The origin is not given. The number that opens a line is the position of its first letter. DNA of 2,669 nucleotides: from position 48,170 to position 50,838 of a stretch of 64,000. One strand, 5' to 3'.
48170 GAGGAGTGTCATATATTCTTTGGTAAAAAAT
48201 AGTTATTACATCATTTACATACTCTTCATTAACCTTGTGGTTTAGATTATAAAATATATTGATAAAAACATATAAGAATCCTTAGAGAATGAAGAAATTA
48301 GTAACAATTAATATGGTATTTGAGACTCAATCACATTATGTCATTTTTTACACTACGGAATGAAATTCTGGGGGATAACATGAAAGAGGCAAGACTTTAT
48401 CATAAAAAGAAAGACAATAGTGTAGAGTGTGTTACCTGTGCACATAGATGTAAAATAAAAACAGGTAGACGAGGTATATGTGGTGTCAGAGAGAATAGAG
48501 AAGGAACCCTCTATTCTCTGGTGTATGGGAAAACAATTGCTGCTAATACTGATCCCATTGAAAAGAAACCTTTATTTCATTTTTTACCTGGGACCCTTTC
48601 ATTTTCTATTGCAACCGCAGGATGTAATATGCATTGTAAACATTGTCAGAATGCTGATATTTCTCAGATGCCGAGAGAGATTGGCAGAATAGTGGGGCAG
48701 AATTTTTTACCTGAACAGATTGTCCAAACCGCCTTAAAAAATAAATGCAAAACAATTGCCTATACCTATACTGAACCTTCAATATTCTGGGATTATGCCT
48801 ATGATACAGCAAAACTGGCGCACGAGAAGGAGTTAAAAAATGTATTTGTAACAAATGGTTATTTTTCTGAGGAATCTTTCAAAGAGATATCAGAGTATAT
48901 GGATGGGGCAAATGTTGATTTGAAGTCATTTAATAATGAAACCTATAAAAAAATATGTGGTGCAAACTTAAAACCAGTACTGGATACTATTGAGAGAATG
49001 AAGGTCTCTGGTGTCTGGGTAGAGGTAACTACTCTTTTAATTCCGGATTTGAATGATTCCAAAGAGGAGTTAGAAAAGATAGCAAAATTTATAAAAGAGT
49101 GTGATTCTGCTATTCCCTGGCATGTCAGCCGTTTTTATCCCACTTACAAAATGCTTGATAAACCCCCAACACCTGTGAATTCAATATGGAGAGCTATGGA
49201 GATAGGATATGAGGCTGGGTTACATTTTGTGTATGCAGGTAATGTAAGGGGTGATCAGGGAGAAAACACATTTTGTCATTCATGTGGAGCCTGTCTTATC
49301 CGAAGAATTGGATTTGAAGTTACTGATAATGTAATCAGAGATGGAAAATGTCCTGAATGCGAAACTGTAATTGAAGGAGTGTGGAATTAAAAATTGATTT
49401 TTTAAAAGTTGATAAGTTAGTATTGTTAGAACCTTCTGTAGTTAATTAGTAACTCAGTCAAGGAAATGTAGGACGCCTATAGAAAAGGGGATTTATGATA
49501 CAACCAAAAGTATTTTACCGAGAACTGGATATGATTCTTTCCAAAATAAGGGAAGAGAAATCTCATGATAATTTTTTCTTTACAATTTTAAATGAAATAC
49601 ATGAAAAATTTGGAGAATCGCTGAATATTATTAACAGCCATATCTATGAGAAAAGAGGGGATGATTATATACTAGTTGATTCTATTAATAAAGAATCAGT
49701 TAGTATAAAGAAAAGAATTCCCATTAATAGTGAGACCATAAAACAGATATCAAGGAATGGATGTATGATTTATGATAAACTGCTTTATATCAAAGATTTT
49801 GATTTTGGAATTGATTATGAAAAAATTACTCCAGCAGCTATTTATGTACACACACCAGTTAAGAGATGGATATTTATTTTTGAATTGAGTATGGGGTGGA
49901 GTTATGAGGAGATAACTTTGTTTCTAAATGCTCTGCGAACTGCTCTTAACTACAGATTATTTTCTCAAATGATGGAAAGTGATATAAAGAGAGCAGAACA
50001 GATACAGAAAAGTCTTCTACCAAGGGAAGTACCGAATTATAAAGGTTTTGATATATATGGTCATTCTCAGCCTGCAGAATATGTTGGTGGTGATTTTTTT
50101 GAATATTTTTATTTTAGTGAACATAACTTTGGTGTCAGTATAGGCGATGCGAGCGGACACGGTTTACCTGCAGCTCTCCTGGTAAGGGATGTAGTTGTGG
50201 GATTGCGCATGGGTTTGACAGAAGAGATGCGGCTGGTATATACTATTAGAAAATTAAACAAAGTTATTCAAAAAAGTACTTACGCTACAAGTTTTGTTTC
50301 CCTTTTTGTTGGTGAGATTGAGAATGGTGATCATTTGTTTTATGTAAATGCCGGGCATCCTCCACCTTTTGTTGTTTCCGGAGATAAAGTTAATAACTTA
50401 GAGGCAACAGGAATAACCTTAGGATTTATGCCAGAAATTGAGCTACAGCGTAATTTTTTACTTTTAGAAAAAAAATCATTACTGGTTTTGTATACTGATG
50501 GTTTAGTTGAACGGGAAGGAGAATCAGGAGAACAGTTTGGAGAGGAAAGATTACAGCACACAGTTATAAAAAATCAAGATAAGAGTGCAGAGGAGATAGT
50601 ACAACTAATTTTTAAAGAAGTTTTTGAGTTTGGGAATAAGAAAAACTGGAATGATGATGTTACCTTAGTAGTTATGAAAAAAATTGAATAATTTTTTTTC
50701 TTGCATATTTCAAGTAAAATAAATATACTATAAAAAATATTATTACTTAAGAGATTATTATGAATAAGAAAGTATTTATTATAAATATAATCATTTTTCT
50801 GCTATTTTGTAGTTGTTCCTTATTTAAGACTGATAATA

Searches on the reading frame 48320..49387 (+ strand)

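Call 48: search_protein_families(library=pfam, proteins=[window:48320-49387:+], max_evalue=0.0001)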
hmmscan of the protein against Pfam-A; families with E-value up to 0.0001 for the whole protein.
window:48320-49387:+ (356 aa): 2 families
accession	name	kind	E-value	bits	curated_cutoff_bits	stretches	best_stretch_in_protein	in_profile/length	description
PF04055.27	Radical_SAM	-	5.9e-24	85.5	29.5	1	98-258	3-166/166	Radical SAM superfamily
PF13353.11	Fer4_12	-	6.8e-05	23.6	22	0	96-193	9-105/137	4Fe-4S single cluster domain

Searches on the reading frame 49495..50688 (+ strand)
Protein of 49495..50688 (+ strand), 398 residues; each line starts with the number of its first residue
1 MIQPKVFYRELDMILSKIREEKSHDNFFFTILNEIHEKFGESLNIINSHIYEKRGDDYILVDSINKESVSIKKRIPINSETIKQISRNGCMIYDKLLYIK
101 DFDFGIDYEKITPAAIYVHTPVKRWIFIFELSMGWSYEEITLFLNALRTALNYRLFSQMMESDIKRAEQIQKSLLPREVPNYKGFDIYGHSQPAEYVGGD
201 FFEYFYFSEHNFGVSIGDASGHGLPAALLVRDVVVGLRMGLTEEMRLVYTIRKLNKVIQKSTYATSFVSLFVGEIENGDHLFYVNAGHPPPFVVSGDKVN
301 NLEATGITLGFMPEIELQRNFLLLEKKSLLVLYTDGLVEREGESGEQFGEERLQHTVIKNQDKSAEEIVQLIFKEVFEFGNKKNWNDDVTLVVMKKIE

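Call 48: search_protein_families(library=pfam, proteins=[window:49495-50688:+], max_evalue=0.0001)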
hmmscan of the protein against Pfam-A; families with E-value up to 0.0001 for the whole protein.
window:49495-50688:+ (398 aa): 1 family
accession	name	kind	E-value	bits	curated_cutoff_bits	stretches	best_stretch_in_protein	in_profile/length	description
PF07228.17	SpoIIE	-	3.5e-40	138.5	25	1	209-395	2-190/192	Stage II sporulation protein E (SpoIIE)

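Call 50: search_protein_families(library=pfam, proteins=[window:49495-50688:+], max_evalue=5)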
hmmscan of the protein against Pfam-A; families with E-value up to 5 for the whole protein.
window:49495-50688:+ (398 aa): 2 families
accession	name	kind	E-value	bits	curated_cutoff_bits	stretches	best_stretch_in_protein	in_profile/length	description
PF07228.17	SpoIIE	-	3.5e-40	138.5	25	1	209-395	2-190/192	Stage II sporulation protein E (SpoIIE)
PF05886.16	Orthopox_F8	-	0.19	12.3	25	1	163-191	9-37/65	Orthopoxvirus F8 protein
